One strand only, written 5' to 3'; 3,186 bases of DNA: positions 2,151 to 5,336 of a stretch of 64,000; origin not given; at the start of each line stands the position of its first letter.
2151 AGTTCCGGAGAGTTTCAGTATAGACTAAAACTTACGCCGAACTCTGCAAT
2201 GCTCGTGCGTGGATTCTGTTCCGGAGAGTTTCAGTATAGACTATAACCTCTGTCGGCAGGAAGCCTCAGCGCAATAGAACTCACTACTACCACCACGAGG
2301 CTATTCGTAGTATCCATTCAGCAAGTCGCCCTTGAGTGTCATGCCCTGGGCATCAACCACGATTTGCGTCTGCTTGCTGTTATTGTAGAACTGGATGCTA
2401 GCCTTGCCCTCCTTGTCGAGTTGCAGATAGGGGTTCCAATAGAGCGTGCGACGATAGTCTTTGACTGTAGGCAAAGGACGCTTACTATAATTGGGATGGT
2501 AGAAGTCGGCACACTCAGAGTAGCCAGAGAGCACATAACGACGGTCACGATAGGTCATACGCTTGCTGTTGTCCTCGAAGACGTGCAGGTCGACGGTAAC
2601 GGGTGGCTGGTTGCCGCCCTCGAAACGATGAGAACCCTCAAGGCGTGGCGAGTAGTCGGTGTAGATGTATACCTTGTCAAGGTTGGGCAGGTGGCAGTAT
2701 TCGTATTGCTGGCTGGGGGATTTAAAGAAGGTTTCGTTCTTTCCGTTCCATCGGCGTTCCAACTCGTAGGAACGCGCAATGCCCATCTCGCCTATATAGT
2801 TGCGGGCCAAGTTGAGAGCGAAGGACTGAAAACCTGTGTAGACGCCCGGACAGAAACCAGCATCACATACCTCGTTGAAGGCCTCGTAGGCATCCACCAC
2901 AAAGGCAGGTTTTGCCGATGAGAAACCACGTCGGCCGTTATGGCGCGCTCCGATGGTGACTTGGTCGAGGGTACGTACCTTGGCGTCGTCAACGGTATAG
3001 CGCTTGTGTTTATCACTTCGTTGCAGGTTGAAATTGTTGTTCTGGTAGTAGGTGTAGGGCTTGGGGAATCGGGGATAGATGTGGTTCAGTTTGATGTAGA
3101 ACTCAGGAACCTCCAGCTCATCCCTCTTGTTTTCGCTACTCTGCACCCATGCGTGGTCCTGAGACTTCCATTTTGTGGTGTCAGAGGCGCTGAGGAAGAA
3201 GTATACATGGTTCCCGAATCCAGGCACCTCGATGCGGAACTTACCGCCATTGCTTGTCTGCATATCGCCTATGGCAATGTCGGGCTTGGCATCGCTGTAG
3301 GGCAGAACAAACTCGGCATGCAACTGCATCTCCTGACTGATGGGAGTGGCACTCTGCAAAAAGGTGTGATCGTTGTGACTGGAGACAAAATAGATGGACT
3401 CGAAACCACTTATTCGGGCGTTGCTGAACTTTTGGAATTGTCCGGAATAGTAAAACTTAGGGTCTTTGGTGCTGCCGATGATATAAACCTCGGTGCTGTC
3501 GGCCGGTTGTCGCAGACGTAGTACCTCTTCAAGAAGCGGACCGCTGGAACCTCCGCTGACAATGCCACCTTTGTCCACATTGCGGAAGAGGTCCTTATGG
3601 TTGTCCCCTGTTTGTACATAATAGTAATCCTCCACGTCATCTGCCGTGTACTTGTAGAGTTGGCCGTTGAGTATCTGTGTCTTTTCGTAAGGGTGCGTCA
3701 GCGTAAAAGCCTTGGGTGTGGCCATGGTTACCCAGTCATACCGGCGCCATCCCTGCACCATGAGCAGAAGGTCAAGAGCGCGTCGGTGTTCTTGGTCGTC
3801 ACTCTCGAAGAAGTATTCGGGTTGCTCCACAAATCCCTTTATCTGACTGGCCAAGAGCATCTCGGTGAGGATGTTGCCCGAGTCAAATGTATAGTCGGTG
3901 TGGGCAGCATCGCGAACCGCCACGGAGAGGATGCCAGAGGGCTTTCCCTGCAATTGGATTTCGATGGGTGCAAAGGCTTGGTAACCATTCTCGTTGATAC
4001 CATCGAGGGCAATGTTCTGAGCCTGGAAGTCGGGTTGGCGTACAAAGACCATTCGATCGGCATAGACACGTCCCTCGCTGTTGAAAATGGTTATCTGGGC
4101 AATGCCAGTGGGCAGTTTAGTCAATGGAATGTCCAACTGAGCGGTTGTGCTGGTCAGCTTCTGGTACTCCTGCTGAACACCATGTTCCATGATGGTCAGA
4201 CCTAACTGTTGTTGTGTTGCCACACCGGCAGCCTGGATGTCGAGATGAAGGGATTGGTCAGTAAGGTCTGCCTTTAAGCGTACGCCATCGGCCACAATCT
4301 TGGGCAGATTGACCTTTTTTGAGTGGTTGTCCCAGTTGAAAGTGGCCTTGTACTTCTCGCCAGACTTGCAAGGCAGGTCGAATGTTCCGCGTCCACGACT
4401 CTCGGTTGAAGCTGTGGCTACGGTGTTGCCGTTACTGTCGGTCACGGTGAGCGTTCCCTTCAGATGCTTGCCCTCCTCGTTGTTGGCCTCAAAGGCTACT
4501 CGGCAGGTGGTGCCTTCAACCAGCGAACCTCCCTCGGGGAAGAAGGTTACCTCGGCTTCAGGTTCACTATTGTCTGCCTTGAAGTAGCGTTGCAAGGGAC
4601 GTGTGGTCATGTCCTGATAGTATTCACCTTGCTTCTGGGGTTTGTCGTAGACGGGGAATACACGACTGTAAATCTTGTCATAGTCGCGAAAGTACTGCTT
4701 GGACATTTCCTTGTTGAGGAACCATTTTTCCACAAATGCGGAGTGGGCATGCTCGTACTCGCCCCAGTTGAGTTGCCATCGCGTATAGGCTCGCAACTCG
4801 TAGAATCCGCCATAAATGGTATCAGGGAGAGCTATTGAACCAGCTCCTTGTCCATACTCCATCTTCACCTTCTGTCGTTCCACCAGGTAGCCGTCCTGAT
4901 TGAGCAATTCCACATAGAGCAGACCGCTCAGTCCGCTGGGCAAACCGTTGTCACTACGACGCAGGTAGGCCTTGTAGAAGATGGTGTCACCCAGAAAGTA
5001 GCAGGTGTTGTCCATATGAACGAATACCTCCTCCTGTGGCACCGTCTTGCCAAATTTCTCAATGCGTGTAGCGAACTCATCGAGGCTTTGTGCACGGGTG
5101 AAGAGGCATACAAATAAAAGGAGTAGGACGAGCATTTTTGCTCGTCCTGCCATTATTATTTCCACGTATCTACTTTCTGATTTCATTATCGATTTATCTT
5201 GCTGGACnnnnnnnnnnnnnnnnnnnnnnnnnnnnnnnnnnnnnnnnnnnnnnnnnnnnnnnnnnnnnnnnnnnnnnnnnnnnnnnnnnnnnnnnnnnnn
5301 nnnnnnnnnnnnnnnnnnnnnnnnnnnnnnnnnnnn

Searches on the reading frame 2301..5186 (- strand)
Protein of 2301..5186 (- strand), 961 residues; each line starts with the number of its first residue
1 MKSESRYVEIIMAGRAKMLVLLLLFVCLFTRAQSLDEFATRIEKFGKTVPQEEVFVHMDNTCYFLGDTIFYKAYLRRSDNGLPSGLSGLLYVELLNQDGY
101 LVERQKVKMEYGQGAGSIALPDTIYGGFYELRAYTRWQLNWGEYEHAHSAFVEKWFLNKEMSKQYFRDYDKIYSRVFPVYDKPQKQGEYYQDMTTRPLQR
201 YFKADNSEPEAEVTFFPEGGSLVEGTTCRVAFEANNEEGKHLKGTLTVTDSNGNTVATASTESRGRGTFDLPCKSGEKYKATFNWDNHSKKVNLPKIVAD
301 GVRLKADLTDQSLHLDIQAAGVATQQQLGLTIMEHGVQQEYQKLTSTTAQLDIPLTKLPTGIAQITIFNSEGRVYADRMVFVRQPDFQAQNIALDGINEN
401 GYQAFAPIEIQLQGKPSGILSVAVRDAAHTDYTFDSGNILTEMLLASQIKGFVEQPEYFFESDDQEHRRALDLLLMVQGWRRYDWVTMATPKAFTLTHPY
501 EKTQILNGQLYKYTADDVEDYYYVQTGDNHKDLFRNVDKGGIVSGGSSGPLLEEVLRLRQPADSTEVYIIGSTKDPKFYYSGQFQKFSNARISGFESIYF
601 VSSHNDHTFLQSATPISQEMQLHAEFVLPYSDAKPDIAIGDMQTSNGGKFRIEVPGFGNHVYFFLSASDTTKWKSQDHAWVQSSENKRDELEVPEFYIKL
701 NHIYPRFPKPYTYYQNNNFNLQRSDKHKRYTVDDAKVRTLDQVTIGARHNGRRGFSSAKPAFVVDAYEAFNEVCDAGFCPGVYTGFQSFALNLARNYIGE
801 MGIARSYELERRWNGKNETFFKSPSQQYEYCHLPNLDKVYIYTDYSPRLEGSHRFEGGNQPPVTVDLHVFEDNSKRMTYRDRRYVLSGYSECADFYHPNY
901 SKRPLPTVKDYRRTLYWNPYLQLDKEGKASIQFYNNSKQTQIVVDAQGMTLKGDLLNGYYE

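Call 52: search_protein_families(library=pfam, proteins=[window:2301-5186:-])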
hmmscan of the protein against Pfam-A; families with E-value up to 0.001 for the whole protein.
window:2301-5186:- (961 aa): 1 family
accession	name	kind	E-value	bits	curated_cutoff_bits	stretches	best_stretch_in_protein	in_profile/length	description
PF01835.25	MG2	-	6.1e-05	23.8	32.8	0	54-134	2-81/96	MG2 domain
